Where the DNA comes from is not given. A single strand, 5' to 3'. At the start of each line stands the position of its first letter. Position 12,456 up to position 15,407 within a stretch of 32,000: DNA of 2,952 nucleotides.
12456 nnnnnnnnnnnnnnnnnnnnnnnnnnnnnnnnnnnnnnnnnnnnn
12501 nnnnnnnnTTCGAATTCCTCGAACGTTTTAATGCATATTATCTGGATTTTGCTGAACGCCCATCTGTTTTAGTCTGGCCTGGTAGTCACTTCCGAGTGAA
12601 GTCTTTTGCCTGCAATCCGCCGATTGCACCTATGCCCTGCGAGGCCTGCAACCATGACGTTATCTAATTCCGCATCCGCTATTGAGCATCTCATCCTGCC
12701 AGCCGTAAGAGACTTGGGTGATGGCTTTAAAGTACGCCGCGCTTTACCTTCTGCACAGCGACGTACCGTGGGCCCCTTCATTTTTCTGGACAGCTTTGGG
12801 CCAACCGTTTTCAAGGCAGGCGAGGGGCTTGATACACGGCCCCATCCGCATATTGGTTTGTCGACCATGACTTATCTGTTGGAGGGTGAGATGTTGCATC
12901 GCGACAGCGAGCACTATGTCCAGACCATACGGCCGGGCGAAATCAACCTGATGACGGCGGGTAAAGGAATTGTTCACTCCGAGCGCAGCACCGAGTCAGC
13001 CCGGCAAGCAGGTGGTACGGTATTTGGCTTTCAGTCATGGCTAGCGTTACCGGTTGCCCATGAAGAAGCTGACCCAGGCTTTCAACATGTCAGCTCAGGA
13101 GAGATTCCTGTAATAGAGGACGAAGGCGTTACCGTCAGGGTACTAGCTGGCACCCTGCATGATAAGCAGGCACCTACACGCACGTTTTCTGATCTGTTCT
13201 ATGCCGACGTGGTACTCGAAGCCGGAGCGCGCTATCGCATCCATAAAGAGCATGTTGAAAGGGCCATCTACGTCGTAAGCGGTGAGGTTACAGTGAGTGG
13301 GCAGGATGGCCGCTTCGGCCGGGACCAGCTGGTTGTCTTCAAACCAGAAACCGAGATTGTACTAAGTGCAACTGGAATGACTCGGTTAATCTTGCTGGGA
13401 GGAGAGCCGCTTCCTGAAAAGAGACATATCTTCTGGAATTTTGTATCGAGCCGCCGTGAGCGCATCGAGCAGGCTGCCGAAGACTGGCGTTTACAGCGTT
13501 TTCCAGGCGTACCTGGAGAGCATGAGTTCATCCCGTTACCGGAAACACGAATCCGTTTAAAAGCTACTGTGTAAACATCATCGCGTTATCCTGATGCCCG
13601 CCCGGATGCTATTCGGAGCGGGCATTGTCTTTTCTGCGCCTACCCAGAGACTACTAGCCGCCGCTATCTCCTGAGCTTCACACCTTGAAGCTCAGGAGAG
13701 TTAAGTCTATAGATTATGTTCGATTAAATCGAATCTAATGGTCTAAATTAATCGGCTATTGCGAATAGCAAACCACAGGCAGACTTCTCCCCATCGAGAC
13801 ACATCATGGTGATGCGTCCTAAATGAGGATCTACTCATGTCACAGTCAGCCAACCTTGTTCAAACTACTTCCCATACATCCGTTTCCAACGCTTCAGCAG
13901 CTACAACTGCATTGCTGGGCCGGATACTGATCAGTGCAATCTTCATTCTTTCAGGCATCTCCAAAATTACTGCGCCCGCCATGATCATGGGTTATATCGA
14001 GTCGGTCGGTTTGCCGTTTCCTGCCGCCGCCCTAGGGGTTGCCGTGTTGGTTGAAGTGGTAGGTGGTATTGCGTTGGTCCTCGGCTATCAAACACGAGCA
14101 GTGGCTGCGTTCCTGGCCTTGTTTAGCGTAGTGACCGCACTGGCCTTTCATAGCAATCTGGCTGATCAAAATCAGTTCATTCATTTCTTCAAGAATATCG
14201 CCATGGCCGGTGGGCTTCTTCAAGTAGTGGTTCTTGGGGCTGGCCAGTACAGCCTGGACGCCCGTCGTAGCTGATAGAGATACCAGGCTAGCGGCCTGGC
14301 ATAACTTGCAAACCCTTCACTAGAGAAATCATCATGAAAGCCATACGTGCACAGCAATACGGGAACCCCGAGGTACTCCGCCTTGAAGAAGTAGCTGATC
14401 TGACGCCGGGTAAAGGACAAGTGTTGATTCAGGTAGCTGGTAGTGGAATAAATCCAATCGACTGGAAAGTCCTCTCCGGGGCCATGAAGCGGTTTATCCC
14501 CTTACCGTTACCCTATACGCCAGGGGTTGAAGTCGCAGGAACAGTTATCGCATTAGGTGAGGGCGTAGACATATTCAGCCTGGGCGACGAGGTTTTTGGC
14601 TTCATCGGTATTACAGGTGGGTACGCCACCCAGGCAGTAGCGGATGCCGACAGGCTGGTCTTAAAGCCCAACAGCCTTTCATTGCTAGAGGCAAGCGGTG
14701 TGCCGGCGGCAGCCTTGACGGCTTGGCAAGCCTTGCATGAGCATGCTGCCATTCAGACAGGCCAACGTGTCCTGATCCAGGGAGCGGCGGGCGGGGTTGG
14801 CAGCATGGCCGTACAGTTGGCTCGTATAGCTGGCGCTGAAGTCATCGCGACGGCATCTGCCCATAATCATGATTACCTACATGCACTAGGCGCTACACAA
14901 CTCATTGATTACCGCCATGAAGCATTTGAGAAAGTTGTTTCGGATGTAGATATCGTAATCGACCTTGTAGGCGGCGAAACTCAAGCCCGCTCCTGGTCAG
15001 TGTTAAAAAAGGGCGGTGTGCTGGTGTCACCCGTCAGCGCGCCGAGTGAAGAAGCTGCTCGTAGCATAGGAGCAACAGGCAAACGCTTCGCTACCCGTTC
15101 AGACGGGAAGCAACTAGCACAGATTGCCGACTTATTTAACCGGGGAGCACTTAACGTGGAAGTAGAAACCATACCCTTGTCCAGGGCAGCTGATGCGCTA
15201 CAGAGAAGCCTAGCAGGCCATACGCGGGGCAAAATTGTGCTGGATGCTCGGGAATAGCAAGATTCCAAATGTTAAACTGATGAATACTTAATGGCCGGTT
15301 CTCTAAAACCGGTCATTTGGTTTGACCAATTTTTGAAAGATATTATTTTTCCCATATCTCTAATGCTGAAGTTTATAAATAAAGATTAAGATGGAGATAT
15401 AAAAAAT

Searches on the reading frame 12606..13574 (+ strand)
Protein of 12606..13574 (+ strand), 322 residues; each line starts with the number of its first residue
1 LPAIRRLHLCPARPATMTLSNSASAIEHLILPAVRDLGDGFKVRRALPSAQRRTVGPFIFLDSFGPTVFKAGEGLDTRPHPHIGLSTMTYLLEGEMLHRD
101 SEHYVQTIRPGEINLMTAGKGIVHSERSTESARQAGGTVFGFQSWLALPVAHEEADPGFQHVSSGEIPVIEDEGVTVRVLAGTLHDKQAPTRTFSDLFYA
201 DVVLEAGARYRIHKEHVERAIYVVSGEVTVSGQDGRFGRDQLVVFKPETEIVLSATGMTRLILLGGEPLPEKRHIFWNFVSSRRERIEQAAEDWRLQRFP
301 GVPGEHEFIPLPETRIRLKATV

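Call 11: search_protein_families(library=pfam, proteins=[window:12606-13574:+], max_evalue=0.1)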
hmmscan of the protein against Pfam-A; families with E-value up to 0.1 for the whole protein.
window:12606-13574:+ (322 aa): 5 families
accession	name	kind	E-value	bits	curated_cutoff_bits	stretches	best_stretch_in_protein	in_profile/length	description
PF02678.22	Pirin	-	7.8e-32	109.9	26.1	1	41-146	2-108/108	Pirin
PF05726.19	Pirin_C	-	3.6e-30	104.8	27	1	199-299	1-102/103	Pirin C-terminal cupin domain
PF07883.17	Cupin_2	-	2e-05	24.6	27.2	1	202-250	3-53/70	Cupin domain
PF05899.18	Cupin_3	-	0.002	18.3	23.5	0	209-248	18-59/74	EutQ-like cupin domain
PF12973.13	Cupin_7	-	0.013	15.8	27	0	203-238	39-72/105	ChrR Cupin-like domain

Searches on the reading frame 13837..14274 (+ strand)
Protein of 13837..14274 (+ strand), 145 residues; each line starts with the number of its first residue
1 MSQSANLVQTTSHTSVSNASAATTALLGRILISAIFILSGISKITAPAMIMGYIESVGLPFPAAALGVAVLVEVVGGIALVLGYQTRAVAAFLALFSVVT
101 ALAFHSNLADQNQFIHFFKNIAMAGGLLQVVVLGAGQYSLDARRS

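Call 11: search_protein_families(library=pfam, proteins=[window:13837-14274:+], max_evalue=0.1)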
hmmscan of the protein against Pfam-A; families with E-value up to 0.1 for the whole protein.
window:13837-14274:+ (145 aa): 4 families
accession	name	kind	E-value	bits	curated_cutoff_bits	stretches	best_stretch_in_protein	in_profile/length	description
PF07681.17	DoxX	-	1.3e-18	67.8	23.6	1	25-105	2-84/85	DoxX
PF02077.20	SURF4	-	1.5e-07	31.8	27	1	69-143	179-263/267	SURF4 family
PF07291.16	MauE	-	2.4e-05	25.1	27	1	24-106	4-89/128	Methylamine utilisation protein MauE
PF10801.13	DUF2537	-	0.014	16.1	23.2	1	88-131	8-51/80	Protein of unknown function (DUF2537)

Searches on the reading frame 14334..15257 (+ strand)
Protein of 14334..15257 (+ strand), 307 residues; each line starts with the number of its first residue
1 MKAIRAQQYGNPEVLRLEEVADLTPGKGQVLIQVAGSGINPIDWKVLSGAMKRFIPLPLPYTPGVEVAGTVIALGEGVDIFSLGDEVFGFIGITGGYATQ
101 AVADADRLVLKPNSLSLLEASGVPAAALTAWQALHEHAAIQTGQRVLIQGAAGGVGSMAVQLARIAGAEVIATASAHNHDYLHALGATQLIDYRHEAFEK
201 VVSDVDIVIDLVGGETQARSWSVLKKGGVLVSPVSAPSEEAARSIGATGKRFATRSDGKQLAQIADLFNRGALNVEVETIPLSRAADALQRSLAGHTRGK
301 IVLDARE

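Call 11: search_protein_families(library=pfam, proteins=[window:14334-15257:+], max_evalue=0.1)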
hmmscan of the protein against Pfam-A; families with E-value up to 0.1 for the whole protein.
window:14334-15257:+ (307 aa): 7 families
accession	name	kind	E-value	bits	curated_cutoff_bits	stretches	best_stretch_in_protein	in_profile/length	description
PF13602.12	ADH_zinc_N_2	-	1.5e-24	87.8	27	1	185-303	1-134/134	Zinc-binding dehydrogenase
PF08240.17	ADH_N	-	1.5e-16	61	23.5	1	26-112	1-103/104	Alcohol dehydrogenase GroES-like domain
PF00107.32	ADH_zinc_N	-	1.7e-15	57.5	31.8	1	154-232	1-87/129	Zinc-binding dehydrogenase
PF01262.27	AlaDh_PNT_C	-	0.0038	17.1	23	1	145-209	30-97/214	Alanine dehydrogenase/PNT, C-terminal domain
PF00208.27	ELFV_dehydrog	-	0.0087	16.2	23.4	1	132-174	19-62/241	Glutamate/Leucine/Phenylalanine/Valine dehydrogenase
PF01370.27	Epimerase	-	0.019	14.8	20.9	1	146-219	1-79/240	NAD dependent epimerase/dehydratase family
PF01113.26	DapB_N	-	0.094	13.2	25.6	0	145-211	2-74/124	Dihydrodipicolinate reductase, N-terminus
